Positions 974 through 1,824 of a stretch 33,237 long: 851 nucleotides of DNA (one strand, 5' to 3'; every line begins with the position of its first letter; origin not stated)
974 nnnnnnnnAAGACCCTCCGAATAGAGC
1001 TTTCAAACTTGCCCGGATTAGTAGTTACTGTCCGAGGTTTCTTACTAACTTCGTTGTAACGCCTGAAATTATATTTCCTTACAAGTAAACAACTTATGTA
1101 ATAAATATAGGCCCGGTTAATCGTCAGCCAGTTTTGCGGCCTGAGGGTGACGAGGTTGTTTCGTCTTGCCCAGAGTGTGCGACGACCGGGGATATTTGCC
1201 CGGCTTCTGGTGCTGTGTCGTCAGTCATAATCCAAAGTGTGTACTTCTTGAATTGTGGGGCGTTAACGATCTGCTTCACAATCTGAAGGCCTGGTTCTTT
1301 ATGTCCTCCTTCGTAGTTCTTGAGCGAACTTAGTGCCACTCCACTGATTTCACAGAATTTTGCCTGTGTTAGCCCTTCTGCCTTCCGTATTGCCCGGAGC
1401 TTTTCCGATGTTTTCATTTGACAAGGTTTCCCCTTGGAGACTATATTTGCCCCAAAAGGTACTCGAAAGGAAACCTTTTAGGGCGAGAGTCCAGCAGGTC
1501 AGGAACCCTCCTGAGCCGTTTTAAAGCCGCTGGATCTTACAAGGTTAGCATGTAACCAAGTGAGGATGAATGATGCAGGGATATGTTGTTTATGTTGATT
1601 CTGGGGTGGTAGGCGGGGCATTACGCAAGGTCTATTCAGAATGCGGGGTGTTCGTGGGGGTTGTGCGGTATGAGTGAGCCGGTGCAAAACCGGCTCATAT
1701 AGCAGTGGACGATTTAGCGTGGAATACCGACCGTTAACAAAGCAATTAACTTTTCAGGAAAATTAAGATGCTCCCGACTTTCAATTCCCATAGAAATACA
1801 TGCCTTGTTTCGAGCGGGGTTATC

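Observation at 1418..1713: Atypical immunity switch: strong rightward promoter and 9-bp inverted repeat at the C start, about 1 kb from cox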

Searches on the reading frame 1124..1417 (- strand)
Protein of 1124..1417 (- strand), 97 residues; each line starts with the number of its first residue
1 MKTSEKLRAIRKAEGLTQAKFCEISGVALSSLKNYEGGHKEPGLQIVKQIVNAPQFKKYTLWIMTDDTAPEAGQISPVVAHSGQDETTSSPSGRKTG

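Call 13: search_protein_families(library=pfam, proteins=[window:1124-1417:-], max_evalue=1)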
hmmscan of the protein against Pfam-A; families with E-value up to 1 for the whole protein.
window:1124-1417:- (97 aa): 4 families
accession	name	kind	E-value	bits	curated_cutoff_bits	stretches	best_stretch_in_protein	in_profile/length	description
PF01381.28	HTH_3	-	6.1e-08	33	23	1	7-53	1-47/55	Helix-turn-helix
PF12844.13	HTH_19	-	7.1e-06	26.3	30.2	1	5-52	2-49/64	Helix-turn-helix domain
PF13560.12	HTH_31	-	2.8e-05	24.8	27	1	6-53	5-53/64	Helix-turn-helix domain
PF15731.11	MqsA_antitoxin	-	0.0048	17.5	30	1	4-49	71-116/131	Antitoxin component of bacterial toxin-antitoxin system, MqsA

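Call 15: search_protein_families(library=phrogs, proteins=[window:1124-1417:-], max_evalue=0.1)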
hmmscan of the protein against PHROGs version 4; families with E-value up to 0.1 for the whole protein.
window:1124-1417:- (97 aa): 18 families
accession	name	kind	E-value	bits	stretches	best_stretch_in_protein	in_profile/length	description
phrog_147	-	transcription regulation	7.2e-38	130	1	1-97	3-100/100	transcriptional regulator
phrog_8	-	transcription regulation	9.9e-09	36.1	1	1-52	75-126/346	transcriptional regulator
phrog_2104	-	unknown function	2e-08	35.3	1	4-48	41-85/103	-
phrog_4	-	transcription regulation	2.8e-07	30.9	1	2-73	132-201/400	transcriptional repressor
phrog_5823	-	transcription regulation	5.1e-05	23.6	1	2-51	6-56/404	transcriptional regulator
phrog_1373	-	transcription regulation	6.9e-05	23.9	1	4-53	65-114/166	transcriptional regulator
phrog_3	-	transcription regulation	7.4e-05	23.7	1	1-57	87-138/430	transcriptional repressor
phrog_2967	-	transcription regulation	0.00015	22.3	1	2-68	10-74/225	transcriptional regulator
phrog_2439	-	transcription regulation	0.00017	21.6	1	4-58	9-63/367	transcriptional regulator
phrog_7950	-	transcription regulation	0.00077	20.5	1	2-36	7-41/68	transcriptional repressor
phrog_8898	-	unknown function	0.00086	20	1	3-40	2-39/70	-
phrog_17513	-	transcription regulation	0.0011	20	1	3-73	10-76/118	transcriptional regulator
phrog_2328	-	transcription regulation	0.0013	19.5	1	4-70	17-81/128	transcriptional repressor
phrog_4779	-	transcription regulation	0.0016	19.9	1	1-41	1-41/98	transcriptional regulator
phrog_7241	-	transcription regulation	0.0043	18.1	1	5-53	64-112/122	transcriptional regulator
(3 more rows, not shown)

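Call 30: search_dna_similar(query=window:1124-1417:-, collection=phages, mode=protein, max_rows=60, rows=spread)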
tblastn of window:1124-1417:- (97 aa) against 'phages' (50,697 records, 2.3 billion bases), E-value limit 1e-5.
Records with a match: 143; places in all: 143; records where one place covers at least 80% of the query: 134.
Best place of each record, by identity: 60-80% 32; <60% 111.
By first word of the organism name: Escherichia 35; Klebsiella 28; Yersinia 25; Peduovirus 19; Salmonella 13; Pseudomonas 5; Pseudoalteromonas 5; Bacteriophage 4; Enterobacter 3; Enterobacteria 2; and 3 more.
By host as written in the record: - 28; Klebsiella pneumoniae 23; Yersinia pestis EV76-CN 15; Escherichia coli 13; Yersinia pestis 5; Escherichia coli DSM 12242 5; Salmonella sp. 4; Escherichia coli DE048 4; and 29 more.
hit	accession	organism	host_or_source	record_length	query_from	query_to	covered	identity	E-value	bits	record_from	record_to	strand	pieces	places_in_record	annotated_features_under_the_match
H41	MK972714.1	Salmonella phage SW3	Salmonella sp.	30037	1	97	100%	68.0%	4e-40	145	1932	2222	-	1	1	XRE family transcriptional regulator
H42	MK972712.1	Salmonella phage SI7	Salmonella sp.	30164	1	97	100%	68.0%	4e-40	145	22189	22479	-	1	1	XRE family transcriptional regulator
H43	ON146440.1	Yersinia phage VB-YPM-18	Yersinia pestis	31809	1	97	100%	67.0%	7e-39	142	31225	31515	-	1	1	hypothetical protein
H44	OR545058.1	Yersinia phage vB_YpM_476A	Yersinia pestis EV76-CN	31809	1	97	100%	67.0%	7e-39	142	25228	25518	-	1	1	hypothetical protein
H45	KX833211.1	Salmonella phage STYP1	Salmonella enterica subsp. enterica ...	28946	1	97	100%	66.0%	9e-38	138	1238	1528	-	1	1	helix-turn-helix protein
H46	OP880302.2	Yersinia phage GMS190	Yersinia pestis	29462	1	97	100%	66.0%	9e-38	138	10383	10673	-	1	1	record has no annotation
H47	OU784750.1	Peduovirus P2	-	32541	1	97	100%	66.0%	9e-38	138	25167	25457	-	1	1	hypothetical protein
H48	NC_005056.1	Escherichia phage Wphi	Escherichia coli W strain ATCC9637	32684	1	97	100%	66.0%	9e-38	138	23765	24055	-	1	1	C: transcriptional regulator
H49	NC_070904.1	Peduovirus P2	-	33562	1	97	100%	66.0%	9e-38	138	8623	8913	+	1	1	transcriptional regulator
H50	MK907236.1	Escherichia phage vB_EcoM-12474II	Escherichia coli DSM 12242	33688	1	97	100%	66.0%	9e-38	138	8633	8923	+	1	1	C: repressor protein C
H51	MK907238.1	Escherichia phage vB_EcoM-12474IV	Escherichia coli DSM 12242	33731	1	97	100%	66.0%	9e-38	138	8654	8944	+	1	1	C: repressor protein C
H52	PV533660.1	Escherichia phage 899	Escherichia coli U899 (uropathogenic ...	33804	1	97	100%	66.0%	9e-38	138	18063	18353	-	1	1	transcriptional regulator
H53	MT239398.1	Yersinia phage P37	Yersinia pestis EV76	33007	1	97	100%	64.9%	4e-39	142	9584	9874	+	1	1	repressor protein C family protein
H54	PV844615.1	Enterobacter phage ENT4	Enterobacter cloacae complex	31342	1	97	100%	63.9%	1e-36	135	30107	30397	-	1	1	record has no annotation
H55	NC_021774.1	Salmonella phage FSLSP004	Salmonella enterica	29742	1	97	100%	54.6%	2e-29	114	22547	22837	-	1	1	transcriptional regulator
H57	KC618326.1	Escherichia phage P2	Escherichia coli O157:H43 str. T22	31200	1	97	100%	54.6%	2e-29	114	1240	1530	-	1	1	C protein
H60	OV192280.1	Escherichia phage P2_AC1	-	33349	1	97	100%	54.6%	2e-29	114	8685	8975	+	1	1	hypothetical protein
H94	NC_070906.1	Peduovirus P2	-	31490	4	97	97%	37.2%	7e-15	74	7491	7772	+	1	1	transcriptional regulator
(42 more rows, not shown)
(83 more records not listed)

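Call 31: get_annotated_region(hit=H48, flank=1200)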
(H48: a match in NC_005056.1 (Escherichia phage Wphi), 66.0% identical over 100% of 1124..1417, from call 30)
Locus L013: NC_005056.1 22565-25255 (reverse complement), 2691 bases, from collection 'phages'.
description: Escherichia phage Wphi, complete genome.
organism: Escherichia phage Wphi (NCBI taxid 2681595)
taxonomy: Viruses; Duplodnaviria; Heunggongvirae; Uroviricota; Caudoviricetes; Peduoviridae; Peduovirus; Peduovirus Wphi
host: Escherichia coli W strain ATCC9637; source: -; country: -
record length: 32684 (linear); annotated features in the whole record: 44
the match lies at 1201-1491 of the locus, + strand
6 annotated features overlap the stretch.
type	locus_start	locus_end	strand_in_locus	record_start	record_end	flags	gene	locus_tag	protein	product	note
CDS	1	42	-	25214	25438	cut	-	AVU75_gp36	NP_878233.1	DUF2732 family protein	similar to P2 orf80; orf80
CDS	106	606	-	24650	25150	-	B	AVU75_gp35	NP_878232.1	gpB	similar to P2 B; DNA replication; required for lagging strand synthesis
CDS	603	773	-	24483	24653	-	-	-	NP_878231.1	gp78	similar to P2 orf 78; orf78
CDS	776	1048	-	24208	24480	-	cox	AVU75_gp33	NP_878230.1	Cox-like excisionase and repressor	repressor of Pc; immunity control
CDS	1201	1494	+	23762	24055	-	C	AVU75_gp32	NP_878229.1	transcriptional regulator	immunity repressor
CDS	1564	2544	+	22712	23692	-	-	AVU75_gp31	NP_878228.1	integrase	-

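Call 41: find_related_loci(query=A4, collection=viral_contigs, flank=2500)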
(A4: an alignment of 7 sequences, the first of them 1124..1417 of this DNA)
Query A4 (97 aa) in viral_contigs; peptide patterns used: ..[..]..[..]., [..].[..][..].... (x = any residue, [..] = any of these).
570 stretches matched a pattern; 461 encode a relative of the query (tblastn E <= 1e-3); the best 80 are kept; 80 distinct loci.
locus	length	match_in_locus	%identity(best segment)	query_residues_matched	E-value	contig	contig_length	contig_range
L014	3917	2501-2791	100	1-97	1e-63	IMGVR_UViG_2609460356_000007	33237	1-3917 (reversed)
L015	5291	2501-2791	98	1-97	1e-61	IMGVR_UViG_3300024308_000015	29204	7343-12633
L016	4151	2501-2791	95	1-97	4e-60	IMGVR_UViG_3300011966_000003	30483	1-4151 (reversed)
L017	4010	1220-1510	94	1-97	3e-59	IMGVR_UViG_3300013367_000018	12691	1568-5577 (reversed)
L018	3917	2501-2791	94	1-97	8e-59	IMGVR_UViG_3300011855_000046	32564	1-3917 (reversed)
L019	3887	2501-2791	93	1-97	2e-58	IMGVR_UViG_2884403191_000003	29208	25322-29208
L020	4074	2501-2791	93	1-97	2e-57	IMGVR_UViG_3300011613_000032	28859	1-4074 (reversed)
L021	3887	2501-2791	88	1-97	2e-55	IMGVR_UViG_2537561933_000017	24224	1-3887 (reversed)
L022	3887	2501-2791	88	1-97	2e-55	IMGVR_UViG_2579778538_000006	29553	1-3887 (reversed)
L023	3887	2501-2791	88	1-97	2e-55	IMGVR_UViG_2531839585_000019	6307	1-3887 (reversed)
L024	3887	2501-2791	88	1-97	2e-55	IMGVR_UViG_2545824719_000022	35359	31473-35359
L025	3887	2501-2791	88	1-97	2e-55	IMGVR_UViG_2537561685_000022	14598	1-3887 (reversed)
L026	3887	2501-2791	87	1-97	1e-54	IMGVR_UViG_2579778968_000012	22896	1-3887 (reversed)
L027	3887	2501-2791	87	1-97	1e-54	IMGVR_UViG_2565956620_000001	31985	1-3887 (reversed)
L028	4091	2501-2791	78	1-97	1e-52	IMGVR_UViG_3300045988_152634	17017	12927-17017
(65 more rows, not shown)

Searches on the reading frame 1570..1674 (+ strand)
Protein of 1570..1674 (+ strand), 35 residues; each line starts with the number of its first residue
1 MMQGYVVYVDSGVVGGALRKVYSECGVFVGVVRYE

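Call 45: search_protein_families(library=pfam, proteins=[window:1570-1674:+], max_evalue=1)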
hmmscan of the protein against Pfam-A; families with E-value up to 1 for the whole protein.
seq(35 aa): 0 families

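Call 46: search_protein_families(library=phrogs, proteins=[window:1570-1674:+], max_evalue=0.1)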
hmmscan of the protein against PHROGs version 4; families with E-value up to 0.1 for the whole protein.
seq(35 aa): 0 families
